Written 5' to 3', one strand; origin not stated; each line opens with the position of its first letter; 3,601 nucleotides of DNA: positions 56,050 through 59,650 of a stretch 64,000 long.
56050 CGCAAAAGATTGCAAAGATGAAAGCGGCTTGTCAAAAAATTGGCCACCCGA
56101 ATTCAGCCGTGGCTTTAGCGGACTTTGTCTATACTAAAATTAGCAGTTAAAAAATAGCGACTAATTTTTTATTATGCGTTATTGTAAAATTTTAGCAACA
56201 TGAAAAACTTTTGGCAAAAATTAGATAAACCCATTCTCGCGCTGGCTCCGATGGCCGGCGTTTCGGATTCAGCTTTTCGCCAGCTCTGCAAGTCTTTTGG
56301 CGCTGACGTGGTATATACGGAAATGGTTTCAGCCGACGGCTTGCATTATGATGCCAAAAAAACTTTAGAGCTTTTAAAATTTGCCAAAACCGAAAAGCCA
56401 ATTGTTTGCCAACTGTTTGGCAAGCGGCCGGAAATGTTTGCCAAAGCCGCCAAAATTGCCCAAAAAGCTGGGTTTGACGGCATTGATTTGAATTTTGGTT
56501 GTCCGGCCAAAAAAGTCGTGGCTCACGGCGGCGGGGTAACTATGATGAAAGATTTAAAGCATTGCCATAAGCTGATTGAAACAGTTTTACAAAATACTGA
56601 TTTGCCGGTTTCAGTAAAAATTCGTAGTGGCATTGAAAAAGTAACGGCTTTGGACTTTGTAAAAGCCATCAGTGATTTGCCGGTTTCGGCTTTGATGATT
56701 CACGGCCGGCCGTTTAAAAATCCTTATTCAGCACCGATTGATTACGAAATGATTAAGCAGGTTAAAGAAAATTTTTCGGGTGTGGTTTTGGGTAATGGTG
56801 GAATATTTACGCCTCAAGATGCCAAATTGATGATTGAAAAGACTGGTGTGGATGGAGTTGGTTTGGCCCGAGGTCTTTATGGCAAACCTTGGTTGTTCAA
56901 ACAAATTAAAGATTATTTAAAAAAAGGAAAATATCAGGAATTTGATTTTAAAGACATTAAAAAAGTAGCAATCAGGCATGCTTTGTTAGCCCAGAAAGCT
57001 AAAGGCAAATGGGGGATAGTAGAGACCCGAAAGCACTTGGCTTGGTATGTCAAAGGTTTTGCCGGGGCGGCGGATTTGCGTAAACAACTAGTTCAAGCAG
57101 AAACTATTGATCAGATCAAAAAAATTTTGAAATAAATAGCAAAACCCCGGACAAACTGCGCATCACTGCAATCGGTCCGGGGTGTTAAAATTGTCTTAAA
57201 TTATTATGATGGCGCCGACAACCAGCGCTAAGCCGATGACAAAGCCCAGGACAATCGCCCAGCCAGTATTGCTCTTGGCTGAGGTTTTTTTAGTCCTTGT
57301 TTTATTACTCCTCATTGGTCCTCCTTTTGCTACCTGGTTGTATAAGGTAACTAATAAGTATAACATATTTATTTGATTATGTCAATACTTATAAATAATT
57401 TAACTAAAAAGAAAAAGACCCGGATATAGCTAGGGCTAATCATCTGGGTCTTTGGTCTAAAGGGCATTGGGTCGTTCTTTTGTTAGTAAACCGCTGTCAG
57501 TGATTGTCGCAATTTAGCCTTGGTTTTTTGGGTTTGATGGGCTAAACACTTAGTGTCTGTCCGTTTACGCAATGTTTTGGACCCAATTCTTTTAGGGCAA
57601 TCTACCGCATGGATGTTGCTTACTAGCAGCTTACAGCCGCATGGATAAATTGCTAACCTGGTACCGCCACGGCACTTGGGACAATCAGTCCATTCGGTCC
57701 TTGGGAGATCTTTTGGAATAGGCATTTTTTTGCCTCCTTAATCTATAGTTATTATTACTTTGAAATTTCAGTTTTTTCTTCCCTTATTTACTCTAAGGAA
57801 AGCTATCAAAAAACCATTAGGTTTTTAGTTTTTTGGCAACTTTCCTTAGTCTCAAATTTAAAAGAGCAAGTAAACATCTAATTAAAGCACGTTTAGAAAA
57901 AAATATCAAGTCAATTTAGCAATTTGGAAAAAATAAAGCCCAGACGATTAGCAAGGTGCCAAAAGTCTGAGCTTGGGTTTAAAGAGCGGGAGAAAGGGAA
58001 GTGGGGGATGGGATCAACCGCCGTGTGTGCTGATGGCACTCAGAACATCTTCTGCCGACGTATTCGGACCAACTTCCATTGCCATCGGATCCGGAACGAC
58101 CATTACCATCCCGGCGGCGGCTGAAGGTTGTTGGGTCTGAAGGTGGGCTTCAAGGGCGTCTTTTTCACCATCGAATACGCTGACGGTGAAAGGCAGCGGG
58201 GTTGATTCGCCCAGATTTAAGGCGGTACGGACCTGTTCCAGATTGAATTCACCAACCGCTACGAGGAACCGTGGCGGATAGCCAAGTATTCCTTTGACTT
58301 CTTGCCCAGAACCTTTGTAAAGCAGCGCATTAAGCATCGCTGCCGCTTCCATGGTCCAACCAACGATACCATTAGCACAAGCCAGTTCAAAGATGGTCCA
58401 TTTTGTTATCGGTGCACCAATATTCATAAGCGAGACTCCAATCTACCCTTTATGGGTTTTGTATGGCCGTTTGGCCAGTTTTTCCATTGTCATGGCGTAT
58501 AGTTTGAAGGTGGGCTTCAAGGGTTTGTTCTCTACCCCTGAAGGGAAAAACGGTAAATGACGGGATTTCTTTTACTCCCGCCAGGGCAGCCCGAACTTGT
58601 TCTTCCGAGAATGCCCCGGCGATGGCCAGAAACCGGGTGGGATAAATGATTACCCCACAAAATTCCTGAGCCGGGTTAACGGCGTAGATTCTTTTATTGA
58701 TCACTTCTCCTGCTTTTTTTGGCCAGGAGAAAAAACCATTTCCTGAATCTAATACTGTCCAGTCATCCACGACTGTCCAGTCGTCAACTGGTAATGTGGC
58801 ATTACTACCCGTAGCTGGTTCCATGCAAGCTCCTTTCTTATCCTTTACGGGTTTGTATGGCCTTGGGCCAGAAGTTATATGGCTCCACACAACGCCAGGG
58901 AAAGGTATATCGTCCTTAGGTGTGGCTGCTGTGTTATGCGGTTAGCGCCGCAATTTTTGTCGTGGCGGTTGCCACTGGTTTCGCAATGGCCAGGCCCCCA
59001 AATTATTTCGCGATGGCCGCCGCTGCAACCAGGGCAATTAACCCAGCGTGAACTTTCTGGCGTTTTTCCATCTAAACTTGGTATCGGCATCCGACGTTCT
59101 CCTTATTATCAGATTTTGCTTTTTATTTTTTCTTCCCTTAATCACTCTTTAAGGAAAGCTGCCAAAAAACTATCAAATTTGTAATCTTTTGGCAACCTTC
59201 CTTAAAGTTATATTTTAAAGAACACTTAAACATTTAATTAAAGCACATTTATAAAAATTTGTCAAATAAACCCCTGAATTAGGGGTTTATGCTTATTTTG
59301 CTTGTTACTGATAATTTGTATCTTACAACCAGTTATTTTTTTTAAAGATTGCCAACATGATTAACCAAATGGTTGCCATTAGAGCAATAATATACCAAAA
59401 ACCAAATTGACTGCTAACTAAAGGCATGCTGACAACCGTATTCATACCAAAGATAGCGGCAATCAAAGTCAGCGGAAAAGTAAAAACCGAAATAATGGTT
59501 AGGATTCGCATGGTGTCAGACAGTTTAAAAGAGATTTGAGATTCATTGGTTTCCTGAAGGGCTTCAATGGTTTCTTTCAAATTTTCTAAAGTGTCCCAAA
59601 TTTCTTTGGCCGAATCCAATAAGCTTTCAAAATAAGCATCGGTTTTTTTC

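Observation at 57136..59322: GC-rich island with a duplicated module: conserved regulatory element, small Cys-rich MPIP protein, and paralogous ~130-aa proteins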

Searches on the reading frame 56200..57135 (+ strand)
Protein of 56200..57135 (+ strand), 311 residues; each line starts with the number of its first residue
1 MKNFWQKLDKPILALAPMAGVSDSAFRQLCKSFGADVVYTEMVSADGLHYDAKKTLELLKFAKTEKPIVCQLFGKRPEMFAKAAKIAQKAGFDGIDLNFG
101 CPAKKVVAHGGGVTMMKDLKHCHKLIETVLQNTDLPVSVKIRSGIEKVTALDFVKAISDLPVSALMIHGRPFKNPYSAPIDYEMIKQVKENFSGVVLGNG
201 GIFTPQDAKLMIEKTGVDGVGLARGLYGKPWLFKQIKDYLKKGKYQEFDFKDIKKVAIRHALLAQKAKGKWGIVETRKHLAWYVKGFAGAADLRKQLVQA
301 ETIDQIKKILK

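Call 39: find_related_loci(query=window:56200-57135:+, collection=genome_contigs, flank=6000)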
Query window:56200-57135:+ (311 aa) in genome_contigs; peptide patterns used: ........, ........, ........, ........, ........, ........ (x = any residue, [..] = any of these).
126 stretches matched a pattern; 66 encode a relative of the query (tblastn E <= 1e-3); 66 distinct loci.
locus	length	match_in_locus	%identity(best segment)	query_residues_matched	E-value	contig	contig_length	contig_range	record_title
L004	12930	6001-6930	82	1-310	3e-176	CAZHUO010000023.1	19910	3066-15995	MAG TPA_asm: uncultured Gammaproteobacteria bacterium isolate SRP263991_co5_609 genome assembly, contig: NODE_5367_lengt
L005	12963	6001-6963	65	1-311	1e-134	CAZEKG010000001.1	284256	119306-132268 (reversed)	MAG TPA_asm: uncultured Gammaproteobacteria bacterium isolate SRP170004_co1_594 genome assembly, contig: NODE_35_length_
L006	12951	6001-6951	50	1-311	2e-111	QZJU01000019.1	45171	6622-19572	MAG: Candidatus Parcubacteria bacterium isolate SURF_31 contig-100_1156_length_45171_read_count_7337274, whole genome sh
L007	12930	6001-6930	53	1-310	1e-108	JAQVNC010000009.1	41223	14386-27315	MAG: Patescibacteria group bacterium isolate STF1_148 NODE_1850_length_41223_cov_5.799470_Sandtown_F1, whole genome shot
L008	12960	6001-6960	51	1-310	1e-106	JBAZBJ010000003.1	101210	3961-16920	MAG: Parcubacteria group bacterium isolate SO_2017_GW1_11 NODE_1364_length_101210_cov_1.580206_OW334_2017, whole genome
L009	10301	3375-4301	51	1-310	9e-106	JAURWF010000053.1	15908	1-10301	MAG: bacterium isolate E10_concoct.bin.1_sub E10_k141_146092, whole genome shotgun sequence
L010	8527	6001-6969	48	1-311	1e-104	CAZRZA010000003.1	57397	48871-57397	MAG TPA_asm: uncultured Gammaproteobacteria bacterium isolate SRP200020_co5_4 genome assembly, contig: NODE_773_length_5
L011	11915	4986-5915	52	1-310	4e-103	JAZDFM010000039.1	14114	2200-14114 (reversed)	MAG: bacterium isolate MEGAHIT-group-0.207 k141_17588573, whole genome shotgun sequence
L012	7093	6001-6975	48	1-311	7e-103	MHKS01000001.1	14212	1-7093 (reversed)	MAG: Candidatus Komeilibacteria bacterium RIFOXYD1_FULL_37_29 rifoxyd1_full_scaffold_1583, whole genome shotgun sequence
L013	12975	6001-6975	46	1-311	2e-102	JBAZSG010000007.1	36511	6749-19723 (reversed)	MAG: Patescibacteria group bacterium isolate SO_2017_GW1_168 NODE_5244_length_36511_cov_2.234581_OW334_2017, whole genom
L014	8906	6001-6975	46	1-311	2e-102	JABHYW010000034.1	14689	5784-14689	MAG: Candidatus Komeilibacteria bacterium isolate SI047_bin69 k141_830747, whole genome shotgun sequence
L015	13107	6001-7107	44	1-305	9e-100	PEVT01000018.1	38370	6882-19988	MAG: Candidatus Moranbacteria bacterium CG06_land_8_20_14_3_00_40_12 CG06_land_8_20_14_3.00_150_scaffold_117_c, whole ge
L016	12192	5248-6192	48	1-310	3e-99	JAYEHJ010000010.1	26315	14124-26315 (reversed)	MAG: Patescibacteria group bacterium isolate MAG221 MAG221_10, whole genome shotgun sequence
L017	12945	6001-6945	48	1-310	1e-98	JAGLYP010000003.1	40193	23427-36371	MAG: Candidatus Parcubacteria bacterium isolate RS_13_30 ZL320.bin.30.fa_3, whole genome shotgun sequence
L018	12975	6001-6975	43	1-311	7e-98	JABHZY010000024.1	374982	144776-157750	MAG: Candidatus Komeilibacteria bacterium isolate SI047_bin95 k141_1450149, whole genome shotgun sequence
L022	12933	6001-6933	84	1-311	2e-180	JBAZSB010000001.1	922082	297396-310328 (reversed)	MAG: Patescibacteria group bacterium isolate SO_2017_GW1_162 NODE_23_length_922082_cov_1.706351_OW334_2017, whole genome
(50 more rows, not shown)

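Call 54: search_protein_families(library=padloc, max_evalue=1, proteins=[L022:7796-8038:-])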
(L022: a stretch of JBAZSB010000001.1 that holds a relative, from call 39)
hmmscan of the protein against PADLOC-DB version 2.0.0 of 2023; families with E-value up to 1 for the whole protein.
L022:7796-8038:- (80 aa): 0 families

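Call 55: search_protein_families(library=phrogs, max_evalue=1, proteins=[L022:7796-8038:-])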
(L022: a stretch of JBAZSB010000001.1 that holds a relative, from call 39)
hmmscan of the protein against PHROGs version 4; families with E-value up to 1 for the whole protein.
L022:7796-8038:- (80 aa): 0 families

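Call 56: search_protein_families(library=ncbifam, max_evalue=1, proteins=[L022:7796-8038:-])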
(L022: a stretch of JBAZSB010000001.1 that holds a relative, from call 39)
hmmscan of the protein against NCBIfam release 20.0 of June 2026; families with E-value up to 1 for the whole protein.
L022:7796-8038:- (80 aa): 1 family
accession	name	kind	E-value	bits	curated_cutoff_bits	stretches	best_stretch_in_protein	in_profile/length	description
NF002332.0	PRK01293.1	equivalog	0.19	11.2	126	1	16-54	53-91/209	malonate decarboxylase holo-ACP synthase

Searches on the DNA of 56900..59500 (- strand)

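Call 4: search_rna_families(source=window, start=56900, end=59500, threshold=evalue, max_evalue=10, show_alignments=3)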
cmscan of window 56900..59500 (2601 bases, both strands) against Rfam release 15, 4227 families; matches with E-value up to 10: 12.
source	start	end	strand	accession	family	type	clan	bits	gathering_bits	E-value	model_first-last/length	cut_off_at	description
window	57310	57400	-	RF02896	S774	Gene; sRNA;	-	26.6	48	1.7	1-95/95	no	Staphylococcus sRNA 774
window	59214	59292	+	RF02379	csRNA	Gene; sRNA;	-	25.2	57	2.2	1-93/93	no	Cia-dependent small RNA csRNA1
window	59150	59204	-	RF04134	MIR7504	Gene; miRNA;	-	22.4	83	0.95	1-124/124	no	MIR7504 microRNA precursor family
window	59145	59209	-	RF03743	MIR7696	Gene; miRNA;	-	22.3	83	0.51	1-88/88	no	MIR7696 microRNA precursor family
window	59264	59320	-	RF02418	Spd-sr07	Gene; sRNA;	-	22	55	2.9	1-63/63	no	Streptococcus sRNA Spd-sr07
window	59251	59320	-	RF01770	rimP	Cis-reg; leader;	-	20.7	47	3.2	1-102/102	no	Gammaprotebacteria rimP leader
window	59242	59342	+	RF01770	rimP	Cis-reg; leader;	-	20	47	4.4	1-102/102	no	Gammaprotebacteria rimP leader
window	58625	58713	-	RF00439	SNORD87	Gene; snRNA; snoRNA; CD-box;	-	19.3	50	2.6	1-85/85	no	Small nucleolar RNA SNORD87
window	59145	59240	-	RF01431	snoR135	Gene; snRNA; snoRNA; HACA-box;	-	18.8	45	1.2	1-143/143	no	small nucleolar RNA snoR135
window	58564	58634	-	RF00895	mir-786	Gene; miRNA;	-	16.7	93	6.4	1-90/90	no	mir-786 microRNA precursor family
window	59088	59137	-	RF01306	sR52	Gene; snRNA; snoRNA; CD-box;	-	14.3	50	8.9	1-60/60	no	Small nucleolar RNA sR52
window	58618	58671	+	RF01144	sR17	Gene; snRNA; snoRNA; CD-box;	-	13.4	36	7.3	1-55/55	no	Small nucleolar RNA sR17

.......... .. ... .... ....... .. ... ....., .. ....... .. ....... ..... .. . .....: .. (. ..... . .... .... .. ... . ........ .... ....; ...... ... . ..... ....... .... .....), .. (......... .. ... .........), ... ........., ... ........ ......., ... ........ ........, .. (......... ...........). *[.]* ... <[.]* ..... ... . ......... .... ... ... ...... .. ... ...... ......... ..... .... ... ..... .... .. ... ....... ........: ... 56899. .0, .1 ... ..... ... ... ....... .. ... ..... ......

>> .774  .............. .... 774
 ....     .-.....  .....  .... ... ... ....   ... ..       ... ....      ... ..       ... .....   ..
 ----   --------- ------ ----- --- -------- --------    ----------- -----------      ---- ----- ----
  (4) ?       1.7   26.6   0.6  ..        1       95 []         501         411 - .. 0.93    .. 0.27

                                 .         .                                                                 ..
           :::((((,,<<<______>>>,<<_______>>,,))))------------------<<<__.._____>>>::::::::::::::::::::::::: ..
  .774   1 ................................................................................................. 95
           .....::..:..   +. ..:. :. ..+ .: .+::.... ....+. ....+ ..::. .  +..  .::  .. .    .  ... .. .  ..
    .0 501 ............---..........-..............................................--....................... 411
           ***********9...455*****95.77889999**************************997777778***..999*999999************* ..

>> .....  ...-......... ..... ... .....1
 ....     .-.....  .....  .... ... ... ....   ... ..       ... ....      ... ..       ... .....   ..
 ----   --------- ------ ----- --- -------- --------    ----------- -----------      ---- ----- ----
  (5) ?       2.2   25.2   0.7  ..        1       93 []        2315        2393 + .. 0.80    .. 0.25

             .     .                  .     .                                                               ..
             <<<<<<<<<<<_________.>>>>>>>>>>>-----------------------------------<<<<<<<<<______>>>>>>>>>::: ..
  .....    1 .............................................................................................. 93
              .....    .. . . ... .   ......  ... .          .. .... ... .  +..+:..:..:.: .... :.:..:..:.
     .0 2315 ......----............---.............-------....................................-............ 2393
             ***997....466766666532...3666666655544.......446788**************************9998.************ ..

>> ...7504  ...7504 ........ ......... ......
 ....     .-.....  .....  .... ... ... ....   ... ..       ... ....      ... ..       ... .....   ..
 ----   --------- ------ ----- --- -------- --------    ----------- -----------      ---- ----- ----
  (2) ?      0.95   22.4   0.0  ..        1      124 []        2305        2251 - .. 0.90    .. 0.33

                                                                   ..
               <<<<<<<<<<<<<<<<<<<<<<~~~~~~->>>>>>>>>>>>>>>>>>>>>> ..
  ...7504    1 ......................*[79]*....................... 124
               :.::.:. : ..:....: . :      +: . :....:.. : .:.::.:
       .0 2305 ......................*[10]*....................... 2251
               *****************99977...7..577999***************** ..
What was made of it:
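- On Any Rfam RNA family (riboswitch, leader, sRNA): Best hits score 14-27 bits against thresholds of 36-93, with E >= 0.5 (call 4).
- Closest known: 5'-UTR sequestering hairpins and RNase III-type leader stems. Different: No Rfam family matches (call 4).
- No metal riboswitch family matches the leader (call 4). No Rfam family reaches its gathering score, and the best E-value is 0.51 (call 4).
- Tried and rejected: Rfam at E <= 10 gave only chance-level hits (call 4).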

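Call 104: build_rna_model(alignment_id=A7)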
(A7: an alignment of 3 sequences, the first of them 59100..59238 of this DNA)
Model R1 built from alignment A7 (3 sequences, 156 columns); structure: RNAalifold consensus.
model positions 150; base pairs 35; branch points 0; effective number of sequences 1.72; information 0.59 bits per position. Calibrated on 0.2 Mb of random sequence (short: E-values are rough).
structure used (alignment columns):
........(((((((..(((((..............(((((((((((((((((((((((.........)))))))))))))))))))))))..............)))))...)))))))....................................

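Call 105: search_with_rna_model(model_id=R1, sources=[window, L002, L003, L004, L005, L006, L007, L008, L009, L010, L011, L012, L013, L014, L015, L016, L017, L018, L019, L020, L021, L022, L072, L073, L074, L075], max_evalue=10)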
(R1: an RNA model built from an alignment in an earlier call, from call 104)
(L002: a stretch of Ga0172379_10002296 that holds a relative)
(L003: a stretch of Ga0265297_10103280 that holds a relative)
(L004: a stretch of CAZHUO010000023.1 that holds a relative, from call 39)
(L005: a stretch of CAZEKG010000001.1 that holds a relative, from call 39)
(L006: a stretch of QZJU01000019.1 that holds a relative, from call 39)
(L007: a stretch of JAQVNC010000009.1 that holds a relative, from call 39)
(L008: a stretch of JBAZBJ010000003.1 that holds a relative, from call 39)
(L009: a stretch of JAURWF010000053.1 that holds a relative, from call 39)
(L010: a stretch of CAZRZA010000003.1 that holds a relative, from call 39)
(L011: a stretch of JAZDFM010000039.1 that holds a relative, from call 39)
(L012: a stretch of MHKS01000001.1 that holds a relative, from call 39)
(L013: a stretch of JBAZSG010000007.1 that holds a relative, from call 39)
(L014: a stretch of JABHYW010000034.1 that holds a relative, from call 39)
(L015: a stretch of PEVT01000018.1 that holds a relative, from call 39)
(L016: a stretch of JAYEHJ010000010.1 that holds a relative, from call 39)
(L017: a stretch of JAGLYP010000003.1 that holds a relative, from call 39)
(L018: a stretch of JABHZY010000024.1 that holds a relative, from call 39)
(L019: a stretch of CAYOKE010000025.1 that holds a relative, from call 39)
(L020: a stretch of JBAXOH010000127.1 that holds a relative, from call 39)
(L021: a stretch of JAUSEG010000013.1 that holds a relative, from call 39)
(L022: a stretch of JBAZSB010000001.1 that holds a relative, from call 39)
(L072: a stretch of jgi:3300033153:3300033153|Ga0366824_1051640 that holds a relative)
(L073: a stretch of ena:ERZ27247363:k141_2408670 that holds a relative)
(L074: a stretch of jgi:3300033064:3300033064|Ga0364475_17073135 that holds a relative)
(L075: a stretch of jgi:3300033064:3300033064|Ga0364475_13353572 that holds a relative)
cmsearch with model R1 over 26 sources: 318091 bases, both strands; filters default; matches with E-value up to 10: 22.
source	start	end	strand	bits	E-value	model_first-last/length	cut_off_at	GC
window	57735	57882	-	144.4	4.4e-30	1-150/150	no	0.26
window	59090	59238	-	138.8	8.6e-29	1-150/150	no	0.28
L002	9372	9521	+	136.8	2.6e-28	1-150/150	no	0.37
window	57767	57899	+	42.5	2.8e-06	1-150/150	no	0.29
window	59150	59207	+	38.2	2.8e-05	35-92/150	no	0.33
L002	9407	9460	-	30.4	0.0018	35-90/150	no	0.3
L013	12533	12678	-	21.6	0.21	1-150/150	no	0.37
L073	3364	3489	+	19.6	0.61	1-150/150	no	0.32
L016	11033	11103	+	19.6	0.62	30-103/150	no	0.24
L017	2041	2133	+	19.1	0.83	1-150/150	no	0.3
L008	2577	2675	-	18.5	1.1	1-150/150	no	0.32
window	39888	39970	+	17.7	1.8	1-150/150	no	0.31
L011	3397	3517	+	17.5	1.9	1-150/150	no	0.31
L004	7693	7802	+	16.5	3.2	1-150/150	no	0.35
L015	10679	10856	-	15.9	4.6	1-150/150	no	0.33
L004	4691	4754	-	15.6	5.4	35-99/150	no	0.31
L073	3395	3431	-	15.6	5.5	44-80/150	no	0.43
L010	3133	3223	-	15.3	6.3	1-150/150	no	0.22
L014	424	509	+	15.1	7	1-150/150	no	0.28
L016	8687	8769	+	14.8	8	1-150/150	no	0.3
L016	4650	4743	+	14.7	8.6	1-150/150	no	0.36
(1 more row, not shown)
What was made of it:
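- The leader itself has native AT-rich composition (call 105, GC 0.26-0.37).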
